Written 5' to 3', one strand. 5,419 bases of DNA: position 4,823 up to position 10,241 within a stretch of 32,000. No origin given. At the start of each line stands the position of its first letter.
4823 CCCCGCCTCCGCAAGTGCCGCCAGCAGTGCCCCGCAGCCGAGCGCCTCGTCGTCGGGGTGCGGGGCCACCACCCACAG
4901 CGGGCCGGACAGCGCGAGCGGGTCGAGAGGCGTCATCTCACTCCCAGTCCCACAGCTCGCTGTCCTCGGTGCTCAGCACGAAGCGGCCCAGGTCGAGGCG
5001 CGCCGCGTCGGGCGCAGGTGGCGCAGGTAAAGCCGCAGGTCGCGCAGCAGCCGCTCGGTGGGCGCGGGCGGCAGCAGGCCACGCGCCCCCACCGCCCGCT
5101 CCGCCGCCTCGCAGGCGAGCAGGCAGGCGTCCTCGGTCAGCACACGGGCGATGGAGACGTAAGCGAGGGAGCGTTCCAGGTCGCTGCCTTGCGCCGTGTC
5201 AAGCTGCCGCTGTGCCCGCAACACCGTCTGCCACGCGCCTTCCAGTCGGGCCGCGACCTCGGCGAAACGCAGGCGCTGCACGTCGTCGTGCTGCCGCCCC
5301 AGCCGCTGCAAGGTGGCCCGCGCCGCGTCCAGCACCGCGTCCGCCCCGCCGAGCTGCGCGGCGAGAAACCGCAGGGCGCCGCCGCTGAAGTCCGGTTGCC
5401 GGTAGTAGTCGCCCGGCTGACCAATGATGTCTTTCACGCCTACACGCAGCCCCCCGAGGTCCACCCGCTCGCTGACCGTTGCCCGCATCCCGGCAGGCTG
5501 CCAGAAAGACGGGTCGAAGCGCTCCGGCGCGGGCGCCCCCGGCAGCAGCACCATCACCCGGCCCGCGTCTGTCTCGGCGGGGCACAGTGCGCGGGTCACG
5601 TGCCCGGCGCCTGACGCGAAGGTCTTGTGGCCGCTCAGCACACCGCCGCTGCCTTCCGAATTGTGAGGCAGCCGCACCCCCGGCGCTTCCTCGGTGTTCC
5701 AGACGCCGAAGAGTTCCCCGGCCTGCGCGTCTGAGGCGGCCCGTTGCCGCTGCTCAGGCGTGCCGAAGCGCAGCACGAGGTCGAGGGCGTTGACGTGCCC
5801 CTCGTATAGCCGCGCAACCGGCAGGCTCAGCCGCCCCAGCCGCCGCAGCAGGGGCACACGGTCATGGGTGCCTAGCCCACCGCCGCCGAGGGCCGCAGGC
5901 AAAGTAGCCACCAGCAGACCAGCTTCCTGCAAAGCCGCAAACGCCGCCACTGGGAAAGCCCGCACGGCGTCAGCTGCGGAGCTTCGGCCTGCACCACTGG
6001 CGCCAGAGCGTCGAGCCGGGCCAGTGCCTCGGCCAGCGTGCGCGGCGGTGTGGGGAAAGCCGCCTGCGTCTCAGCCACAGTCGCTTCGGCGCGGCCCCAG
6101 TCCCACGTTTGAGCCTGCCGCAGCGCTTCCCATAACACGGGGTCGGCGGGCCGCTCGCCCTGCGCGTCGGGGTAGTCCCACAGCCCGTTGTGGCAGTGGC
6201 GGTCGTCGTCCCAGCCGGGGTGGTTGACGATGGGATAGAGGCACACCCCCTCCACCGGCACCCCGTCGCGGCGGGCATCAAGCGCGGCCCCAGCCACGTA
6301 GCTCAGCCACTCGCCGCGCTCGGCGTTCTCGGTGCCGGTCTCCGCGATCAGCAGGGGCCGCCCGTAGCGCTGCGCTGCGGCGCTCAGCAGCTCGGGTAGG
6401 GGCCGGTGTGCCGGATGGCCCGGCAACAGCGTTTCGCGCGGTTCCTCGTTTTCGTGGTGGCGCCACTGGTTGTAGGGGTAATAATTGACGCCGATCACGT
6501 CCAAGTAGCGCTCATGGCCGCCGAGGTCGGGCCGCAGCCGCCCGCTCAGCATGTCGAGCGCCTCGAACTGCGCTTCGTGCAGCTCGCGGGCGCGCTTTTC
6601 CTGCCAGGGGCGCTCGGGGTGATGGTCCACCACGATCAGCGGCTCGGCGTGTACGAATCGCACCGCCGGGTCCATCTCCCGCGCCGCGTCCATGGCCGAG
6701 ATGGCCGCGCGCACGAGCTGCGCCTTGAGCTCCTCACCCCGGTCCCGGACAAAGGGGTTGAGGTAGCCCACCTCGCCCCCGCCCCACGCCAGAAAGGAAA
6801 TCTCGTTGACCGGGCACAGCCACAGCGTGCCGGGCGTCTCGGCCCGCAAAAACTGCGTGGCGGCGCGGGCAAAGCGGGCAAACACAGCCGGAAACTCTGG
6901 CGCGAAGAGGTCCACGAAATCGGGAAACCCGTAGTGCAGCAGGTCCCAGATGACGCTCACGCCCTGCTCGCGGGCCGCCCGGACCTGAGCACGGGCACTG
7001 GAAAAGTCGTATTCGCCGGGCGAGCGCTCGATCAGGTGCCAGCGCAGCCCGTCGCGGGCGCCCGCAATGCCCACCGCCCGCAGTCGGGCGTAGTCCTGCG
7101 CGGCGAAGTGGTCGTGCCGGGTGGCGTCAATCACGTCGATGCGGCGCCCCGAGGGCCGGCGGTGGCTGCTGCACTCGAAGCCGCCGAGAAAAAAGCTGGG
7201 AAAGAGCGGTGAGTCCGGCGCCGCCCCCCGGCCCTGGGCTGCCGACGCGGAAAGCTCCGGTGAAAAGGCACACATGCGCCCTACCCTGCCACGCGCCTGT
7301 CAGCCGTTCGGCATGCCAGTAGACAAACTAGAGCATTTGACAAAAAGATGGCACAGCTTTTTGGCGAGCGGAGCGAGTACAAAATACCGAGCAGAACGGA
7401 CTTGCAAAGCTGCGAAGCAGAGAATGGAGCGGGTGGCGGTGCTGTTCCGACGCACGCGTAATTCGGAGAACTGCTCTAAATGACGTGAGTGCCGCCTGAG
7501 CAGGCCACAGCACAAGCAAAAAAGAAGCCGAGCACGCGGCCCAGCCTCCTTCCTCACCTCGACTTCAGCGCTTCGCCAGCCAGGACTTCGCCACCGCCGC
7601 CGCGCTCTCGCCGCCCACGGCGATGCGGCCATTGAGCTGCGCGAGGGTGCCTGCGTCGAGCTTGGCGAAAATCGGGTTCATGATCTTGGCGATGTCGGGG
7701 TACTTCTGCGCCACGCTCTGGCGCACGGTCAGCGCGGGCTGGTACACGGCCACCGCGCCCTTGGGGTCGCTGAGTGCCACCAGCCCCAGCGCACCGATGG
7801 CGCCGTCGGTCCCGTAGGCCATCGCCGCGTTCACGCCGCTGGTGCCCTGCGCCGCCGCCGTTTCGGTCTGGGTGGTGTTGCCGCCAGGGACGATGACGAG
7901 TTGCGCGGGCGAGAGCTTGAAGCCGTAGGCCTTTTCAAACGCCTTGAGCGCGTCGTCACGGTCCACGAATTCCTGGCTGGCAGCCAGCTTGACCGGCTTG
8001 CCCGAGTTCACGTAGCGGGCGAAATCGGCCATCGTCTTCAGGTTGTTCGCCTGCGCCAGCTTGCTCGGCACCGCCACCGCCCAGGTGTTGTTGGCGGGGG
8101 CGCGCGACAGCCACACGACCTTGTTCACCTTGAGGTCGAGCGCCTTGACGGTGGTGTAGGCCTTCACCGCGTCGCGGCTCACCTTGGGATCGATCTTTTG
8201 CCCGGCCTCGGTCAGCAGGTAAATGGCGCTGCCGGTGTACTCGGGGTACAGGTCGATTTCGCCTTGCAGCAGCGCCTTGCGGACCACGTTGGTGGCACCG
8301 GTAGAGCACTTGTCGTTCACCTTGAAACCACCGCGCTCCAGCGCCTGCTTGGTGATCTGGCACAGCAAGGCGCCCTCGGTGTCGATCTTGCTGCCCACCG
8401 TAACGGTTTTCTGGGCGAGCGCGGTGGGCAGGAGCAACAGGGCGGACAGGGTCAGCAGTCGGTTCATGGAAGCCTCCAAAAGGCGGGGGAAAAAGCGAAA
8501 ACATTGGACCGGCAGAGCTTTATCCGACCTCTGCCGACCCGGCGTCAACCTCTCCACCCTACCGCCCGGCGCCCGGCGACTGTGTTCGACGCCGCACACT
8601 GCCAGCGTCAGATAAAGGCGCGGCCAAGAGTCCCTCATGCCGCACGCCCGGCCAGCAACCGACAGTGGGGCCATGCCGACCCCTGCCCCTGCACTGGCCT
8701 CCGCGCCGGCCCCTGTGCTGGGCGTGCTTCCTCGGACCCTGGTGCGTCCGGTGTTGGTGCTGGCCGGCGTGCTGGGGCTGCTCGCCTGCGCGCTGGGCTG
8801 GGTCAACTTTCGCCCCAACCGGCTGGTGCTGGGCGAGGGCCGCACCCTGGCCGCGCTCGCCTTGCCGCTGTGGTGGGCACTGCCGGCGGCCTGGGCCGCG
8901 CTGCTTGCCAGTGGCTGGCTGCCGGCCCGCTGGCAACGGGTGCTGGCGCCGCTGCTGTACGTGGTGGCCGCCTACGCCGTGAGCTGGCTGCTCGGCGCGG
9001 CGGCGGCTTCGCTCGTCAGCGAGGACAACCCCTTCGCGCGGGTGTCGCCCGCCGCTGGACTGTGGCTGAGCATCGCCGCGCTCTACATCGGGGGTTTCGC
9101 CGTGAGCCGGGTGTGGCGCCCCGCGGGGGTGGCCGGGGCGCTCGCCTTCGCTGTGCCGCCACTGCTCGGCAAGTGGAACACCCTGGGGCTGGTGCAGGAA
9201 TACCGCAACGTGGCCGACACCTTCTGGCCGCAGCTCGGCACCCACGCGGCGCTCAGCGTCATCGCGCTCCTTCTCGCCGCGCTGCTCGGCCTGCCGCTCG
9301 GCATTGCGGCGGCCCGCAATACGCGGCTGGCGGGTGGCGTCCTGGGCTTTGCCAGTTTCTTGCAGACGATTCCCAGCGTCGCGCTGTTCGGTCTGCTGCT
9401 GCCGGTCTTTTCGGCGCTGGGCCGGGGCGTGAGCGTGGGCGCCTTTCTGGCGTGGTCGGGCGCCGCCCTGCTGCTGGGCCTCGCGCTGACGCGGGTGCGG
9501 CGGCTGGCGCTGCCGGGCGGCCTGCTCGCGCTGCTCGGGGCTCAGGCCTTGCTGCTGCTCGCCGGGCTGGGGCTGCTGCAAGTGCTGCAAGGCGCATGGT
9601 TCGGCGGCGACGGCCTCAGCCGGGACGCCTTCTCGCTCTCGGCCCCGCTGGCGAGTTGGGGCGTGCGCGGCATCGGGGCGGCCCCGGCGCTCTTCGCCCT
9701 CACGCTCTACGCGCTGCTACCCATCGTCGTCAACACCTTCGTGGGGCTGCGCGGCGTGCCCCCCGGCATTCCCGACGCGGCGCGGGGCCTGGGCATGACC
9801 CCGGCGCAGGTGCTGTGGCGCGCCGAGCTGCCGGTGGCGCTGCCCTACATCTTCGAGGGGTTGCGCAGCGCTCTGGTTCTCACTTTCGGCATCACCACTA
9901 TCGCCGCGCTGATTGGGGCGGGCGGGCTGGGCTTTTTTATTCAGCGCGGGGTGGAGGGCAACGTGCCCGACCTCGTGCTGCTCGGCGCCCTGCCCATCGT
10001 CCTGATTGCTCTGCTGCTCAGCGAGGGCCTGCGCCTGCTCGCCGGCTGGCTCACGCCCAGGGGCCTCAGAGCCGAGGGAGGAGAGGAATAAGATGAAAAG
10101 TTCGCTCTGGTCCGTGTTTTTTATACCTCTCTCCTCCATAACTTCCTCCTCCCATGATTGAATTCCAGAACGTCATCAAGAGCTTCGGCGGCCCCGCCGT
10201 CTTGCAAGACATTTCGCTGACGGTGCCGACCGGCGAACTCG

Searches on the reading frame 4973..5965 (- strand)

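Call 11: search_protein_families(library=pfam, proteins=[window:4973-5965:-], max_evalue=0.01)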
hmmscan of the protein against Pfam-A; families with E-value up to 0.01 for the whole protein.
window:4973-5965:- (330 aa): 3 families
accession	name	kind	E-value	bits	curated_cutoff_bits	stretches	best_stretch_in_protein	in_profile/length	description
PF02771.21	Acyl-CoA_dh_N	-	2.1e-10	41.4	22.9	1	3-83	31-112/113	Acyl-CoA dehydrogenase, N-terminal domain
PF00441.29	Acyl-CoA_dh_1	-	7.7e-08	33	22.4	1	198-313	16-131/150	Acyl-CoA dehydrogenase, C-terminal domain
PF08028.16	Acyl-CoA_dh_2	-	2e-07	31.8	22.7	1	202-316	5-129/134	Acyl-CoA dehydrogenase, C-terminal domain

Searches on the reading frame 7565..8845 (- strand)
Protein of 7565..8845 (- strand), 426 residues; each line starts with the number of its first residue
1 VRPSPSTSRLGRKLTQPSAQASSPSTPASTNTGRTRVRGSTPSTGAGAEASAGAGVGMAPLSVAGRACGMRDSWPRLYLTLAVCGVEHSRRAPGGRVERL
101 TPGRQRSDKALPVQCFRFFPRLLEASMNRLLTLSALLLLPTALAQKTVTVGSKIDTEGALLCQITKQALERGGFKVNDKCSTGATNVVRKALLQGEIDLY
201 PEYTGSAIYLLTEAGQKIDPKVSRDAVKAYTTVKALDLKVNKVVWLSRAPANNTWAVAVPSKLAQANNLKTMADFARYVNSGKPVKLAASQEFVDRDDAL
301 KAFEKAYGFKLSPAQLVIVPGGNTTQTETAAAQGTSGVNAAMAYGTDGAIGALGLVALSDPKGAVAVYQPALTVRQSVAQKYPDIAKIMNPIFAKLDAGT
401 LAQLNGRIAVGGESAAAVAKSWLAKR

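Call 11: search_protein_families(library=pfam, proteins=[window:7565-8845:-], max_evalue=0.01)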
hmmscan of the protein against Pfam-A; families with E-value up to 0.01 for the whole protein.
window:7565-8845:- (426 aa): 1 family
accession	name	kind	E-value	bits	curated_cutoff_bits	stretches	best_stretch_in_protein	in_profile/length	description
PF04069.17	OpuAC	-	1.1e-55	189.5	21.2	1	146-425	1-257/257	Substrate binding domain of ABC-type glycine betaine transport system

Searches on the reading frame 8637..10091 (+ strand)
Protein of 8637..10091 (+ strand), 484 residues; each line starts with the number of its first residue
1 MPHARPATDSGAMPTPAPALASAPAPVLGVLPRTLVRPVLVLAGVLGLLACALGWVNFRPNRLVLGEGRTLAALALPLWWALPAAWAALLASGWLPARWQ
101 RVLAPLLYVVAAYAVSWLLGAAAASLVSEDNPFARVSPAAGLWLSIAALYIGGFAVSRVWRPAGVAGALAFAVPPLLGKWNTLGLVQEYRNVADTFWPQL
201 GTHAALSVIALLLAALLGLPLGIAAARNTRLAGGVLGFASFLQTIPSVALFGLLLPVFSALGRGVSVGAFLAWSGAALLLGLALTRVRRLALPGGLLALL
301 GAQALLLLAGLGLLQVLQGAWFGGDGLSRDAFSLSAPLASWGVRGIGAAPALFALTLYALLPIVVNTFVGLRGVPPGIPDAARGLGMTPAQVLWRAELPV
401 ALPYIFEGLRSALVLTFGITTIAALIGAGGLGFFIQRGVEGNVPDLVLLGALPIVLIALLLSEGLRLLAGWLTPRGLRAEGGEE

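Call 11: search_protein_families(library=pfam, proteins=[window:8637-10091:+], max_evalue=0.01)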
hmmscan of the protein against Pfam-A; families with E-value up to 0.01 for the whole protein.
window:8637-10091:+ (484 aa): 1 family
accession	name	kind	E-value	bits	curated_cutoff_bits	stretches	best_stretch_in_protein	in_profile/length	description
PF00528.27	BPD_transp_1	-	4.7e-16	59.5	26.4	1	218-475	1-181/184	Binding-protein-dependent transport system inner membrane component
